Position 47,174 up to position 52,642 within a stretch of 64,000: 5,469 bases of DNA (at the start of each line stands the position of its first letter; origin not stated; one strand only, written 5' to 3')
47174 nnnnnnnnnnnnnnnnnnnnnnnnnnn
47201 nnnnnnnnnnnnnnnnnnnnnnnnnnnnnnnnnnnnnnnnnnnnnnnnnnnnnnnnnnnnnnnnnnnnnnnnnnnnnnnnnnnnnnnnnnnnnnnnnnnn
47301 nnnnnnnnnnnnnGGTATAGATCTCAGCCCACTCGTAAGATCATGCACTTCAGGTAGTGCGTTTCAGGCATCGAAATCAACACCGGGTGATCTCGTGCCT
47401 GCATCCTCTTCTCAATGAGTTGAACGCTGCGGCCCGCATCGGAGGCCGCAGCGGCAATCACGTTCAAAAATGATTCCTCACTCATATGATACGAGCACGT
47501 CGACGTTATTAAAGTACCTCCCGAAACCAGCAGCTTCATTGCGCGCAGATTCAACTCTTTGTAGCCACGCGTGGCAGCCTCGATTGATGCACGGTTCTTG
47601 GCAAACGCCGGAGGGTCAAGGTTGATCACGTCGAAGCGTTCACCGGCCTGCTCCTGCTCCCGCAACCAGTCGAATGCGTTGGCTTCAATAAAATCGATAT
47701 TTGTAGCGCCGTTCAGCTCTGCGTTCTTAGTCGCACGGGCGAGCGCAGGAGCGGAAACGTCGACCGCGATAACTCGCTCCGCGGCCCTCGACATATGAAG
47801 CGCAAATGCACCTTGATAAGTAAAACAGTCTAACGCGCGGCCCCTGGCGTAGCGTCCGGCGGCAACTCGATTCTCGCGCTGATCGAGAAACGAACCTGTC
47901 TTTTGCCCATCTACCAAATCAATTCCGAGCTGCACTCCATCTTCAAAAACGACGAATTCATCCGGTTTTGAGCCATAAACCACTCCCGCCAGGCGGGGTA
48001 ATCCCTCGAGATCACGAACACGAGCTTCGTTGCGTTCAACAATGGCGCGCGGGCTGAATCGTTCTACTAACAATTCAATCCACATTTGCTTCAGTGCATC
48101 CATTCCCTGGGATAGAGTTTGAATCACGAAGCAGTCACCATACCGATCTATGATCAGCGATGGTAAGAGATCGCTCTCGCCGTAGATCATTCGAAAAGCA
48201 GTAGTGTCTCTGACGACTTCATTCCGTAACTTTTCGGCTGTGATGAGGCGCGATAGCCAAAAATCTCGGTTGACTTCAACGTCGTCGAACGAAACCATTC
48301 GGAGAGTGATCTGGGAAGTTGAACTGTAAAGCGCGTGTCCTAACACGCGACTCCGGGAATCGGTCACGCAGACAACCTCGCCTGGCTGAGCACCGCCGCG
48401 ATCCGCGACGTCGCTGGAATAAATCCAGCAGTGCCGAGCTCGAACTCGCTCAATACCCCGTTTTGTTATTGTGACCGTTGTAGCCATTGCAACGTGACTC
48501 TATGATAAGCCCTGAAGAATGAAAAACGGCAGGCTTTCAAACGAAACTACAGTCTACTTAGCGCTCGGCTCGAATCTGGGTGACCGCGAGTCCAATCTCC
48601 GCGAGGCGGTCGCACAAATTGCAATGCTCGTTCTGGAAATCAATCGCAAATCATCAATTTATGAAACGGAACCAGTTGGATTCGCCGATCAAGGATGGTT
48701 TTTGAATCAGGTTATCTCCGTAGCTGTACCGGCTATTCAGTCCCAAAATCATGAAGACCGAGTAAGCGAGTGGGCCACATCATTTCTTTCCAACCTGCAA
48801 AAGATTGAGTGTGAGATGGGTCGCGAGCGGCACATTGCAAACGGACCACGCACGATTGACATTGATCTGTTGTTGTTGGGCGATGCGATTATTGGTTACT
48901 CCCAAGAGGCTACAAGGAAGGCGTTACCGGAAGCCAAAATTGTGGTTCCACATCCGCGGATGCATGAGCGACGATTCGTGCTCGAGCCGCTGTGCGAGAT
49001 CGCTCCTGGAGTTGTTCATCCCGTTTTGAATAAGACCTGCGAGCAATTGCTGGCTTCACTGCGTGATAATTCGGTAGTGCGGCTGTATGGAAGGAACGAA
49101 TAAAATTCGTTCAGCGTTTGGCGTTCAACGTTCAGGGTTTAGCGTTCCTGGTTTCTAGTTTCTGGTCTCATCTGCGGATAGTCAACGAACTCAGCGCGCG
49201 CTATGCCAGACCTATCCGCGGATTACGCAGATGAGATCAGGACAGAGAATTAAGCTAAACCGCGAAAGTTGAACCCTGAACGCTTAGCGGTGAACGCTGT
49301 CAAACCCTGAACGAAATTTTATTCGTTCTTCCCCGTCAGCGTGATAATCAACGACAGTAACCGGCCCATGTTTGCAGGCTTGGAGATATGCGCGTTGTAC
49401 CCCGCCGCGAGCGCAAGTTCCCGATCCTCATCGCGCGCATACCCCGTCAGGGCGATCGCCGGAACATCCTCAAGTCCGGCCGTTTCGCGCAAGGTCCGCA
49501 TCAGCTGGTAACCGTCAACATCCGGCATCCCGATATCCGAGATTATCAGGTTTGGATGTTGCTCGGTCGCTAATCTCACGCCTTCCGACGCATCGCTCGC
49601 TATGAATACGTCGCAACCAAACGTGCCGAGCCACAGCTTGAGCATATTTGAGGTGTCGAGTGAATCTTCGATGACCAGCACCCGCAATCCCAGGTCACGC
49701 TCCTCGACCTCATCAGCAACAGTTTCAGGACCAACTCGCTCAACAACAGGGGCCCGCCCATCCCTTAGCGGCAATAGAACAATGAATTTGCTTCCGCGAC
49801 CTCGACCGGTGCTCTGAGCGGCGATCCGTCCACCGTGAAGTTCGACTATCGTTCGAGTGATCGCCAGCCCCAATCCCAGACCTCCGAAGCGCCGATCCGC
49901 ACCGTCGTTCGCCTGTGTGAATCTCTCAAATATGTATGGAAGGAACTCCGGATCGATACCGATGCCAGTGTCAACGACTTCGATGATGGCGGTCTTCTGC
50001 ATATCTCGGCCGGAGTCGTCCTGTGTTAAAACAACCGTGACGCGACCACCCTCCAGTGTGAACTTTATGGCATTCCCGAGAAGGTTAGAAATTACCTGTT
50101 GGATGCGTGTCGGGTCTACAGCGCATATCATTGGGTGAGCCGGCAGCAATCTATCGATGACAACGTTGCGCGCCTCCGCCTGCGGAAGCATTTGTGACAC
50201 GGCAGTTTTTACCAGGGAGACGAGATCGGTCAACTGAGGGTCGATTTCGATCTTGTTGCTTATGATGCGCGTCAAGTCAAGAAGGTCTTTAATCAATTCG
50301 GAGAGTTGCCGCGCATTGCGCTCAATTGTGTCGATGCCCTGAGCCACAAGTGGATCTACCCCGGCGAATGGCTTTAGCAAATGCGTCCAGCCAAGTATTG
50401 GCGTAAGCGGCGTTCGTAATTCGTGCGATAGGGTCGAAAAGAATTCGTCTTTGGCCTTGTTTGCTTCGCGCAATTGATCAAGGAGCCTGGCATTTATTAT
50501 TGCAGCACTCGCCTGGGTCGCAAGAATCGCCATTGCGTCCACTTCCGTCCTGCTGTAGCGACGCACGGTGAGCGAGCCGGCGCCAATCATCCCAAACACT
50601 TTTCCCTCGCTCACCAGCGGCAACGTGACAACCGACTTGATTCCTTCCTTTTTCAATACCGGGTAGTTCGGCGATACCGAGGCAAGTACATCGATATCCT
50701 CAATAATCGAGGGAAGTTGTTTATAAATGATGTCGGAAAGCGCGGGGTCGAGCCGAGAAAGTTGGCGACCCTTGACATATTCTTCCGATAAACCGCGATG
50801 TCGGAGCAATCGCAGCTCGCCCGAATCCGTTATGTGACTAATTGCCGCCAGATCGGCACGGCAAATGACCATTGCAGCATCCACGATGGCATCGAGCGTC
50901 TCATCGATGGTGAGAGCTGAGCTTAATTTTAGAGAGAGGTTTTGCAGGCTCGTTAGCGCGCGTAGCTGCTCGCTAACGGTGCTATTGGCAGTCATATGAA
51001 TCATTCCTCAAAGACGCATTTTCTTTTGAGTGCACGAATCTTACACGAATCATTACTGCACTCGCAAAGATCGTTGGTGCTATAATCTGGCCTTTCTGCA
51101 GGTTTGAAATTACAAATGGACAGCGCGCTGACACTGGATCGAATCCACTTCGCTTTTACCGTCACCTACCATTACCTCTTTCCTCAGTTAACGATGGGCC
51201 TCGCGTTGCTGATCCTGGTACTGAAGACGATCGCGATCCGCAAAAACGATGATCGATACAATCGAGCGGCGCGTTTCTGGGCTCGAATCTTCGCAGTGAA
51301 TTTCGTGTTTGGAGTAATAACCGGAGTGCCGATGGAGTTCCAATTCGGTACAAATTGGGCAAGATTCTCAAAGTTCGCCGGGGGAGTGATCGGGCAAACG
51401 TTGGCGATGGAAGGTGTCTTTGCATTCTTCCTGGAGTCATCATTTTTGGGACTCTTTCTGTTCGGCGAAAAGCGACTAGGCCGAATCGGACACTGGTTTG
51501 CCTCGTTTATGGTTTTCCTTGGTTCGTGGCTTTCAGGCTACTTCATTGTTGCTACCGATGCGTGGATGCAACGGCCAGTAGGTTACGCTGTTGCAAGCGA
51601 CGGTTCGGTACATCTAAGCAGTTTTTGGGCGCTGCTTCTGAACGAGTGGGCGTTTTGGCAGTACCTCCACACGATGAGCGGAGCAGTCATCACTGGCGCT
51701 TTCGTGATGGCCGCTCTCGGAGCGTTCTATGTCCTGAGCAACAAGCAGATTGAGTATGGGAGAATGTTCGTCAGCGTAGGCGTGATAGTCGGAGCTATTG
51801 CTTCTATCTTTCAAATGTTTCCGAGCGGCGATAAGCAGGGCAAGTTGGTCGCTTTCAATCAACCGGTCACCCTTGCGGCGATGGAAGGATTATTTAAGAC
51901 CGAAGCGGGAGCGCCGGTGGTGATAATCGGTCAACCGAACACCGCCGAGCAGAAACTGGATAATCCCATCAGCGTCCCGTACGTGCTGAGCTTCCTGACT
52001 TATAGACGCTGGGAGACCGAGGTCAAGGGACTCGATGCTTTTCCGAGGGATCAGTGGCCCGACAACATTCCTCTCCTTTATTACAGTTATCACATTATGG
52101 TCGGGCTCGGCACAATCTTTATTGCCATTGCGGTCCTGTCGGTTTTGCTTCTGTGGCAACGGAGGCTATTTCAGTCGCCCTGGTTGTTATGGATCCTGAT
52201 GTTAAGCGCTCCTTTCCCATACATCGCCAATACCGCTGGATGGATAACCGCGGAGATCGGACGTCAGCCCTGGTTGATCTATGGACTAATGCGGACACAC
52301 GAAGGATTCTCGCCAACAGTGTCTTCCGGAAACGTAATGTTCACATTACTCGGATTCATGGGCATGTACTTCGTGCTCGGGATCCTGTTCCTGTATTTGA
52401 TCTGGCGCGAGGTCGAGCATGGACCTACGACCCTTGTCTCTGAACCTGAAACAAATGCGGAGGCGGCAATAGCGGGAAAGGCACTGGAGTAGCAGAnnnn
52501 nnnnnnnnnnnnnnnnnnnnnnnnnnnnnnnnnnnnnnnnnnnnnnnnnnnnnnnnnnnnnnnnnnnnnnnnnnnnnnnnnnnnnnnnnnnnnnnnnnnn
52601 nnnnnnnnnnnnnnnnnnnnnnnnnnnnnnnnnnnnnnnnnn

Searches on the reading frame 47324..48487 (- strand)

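Call 7: search_protein_families(library=pfam, proteins=[window:47324-48487:-], max_evalue=0.0001)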
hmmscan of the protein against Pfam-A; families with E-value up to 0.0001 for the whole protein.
window:47324-48487:- (387 aa): 8 families
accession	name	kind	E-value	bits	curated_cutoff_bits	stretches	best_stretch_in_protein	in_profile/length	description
PF10672.15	Methyltrans_SAM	-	1e-16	61.5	27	1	169-346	77-254/286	S-adenosylmethionine-dependent methyltransferase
PF17785.7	PUA_3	-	2.6e-16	59.6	22.6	1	5-67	1-64/64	PUA-like domain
PF13847.12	Methyltransf_31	-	2.2e-11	44.1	27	1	217-346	6-130/145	Methyltransferase domain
PF03602.21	Cons_hypoth95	-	4.8e-09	36.6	24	1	214-307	41-134/182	Conserved hypothetical protein 95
PF13649.12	Methyltransf_25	-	9.7e-07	29.8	27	1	219-288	2-68/97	Methyltransferase domain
PF05175.20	MTS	-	1.5e-05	25.2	23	1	217-328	34-138/170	Methyltransferase small domain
PF01189.24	Methyltr_RsmB-F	-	2.6e-05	24.4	27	0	230-346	27-152/199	16S rRNA methyltransferase RsmB/F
PF09445.16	Methyltransf_15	-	8e-05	22.7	22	0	217-294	3-81/165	RNA cap guanine-N2 methyltransferase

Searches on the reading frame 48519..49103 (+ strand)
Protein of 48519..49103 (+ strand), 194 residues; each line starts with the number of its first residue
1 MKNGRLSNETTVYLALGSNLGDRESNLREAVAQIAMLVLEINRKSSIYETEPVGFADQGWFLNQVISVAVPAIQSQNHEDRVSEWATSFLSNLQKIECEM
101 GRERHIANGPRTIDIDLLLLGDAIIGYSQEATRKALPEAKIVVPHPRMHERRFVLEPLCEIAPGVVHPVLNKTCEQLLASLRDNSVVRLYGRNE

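Call 7: search_protein_families(library=pfam, proteins=[window:48519-49103:+], max_evalue=0.0001)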
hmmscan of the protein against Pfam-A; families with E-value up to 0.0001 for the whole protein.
window:48519-49103:+ (194 aa): 1 family
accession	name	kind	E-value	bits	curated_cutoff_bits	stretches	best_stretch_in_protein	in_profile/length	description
PF01288.25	HPPK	-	1.3e-34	119.5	25.7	1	13-163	1-116/116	7,8-dihydro-6-hydroxymethylpterin-pyrophosphokinase (HPPK)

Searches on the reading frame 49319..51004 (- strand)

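Call 7: search_protein_families(library=pfam, proteins=[window:49319-51004:-], max_evalue=0.0001)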
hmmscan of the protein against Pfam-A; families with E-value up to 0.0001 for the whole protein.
window:49319-51004:- (561 aa): 6 families
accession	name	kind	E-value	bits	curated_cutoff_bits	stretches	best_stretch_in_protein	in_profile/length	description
PF02518.31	HATPase_c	-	3.1e-29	102.1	26.4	1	297-414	2-110/111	Histidine kinase-, DNA gyrase B-, and HSP90-like ATPase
PF00072.30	Response_reg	-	8.3e-21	74.7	30.2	1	442-553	1-110/111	Response regulator receiver domain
PF00512.31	HisKA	-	2.1e-17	63.3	26.9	1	184-247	1-63/66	His Kinase A (phospho-acceptor) domain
PF13185.12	GAF_2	-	3.7e-14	53.5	28.6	1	31-169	2-135/136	GAF domain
PF01590.32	GAF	-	1.5e-09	39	22.4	1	33-169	2-133/133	GAF domain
PF13492.12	GAF_3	-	2.8e-07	31.4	27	1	33-169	2-127/129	GAF domain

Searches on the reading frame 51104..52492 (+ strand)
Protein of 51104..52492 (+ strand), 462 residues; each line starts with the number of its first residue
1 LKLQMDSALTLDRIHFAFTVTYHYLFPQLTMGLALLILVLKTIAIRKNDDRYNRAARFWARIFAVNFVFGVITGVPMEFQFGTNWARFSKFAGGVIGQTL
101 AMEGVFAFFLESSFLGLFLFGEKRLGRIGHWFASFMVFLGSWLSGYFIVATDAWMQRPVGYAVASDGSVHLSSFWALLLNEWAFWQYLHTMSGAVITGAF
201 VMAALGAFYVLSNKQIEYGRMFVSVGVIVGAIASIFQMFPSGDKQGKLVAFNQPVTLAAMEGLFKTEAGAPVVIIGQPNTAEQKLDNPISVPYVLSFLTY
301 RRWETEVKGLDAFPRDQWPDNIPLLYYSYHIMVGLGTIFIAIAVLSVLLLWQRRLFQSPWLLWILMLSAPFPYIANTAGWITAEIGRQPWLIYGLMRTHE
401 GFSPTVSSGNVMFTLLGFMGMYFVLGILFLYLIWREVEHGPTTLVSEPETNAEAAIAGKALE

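Call 7: search_protein_families(library=pfam, proteins=[window:51104-52492:+], max_evalue=0.0001)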
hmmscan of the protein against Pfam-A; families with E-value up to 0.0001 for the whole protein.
window:51104-52492:+ (462 aa): 1 family
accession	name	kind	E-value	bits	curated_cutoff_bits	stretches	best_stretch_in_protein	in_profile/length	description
PF01654.22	Cyt_bd_oxida_I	-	6.8e-151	503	26.2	1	11-441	1-418/418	Cytochrome bd terminal oxidase subunit I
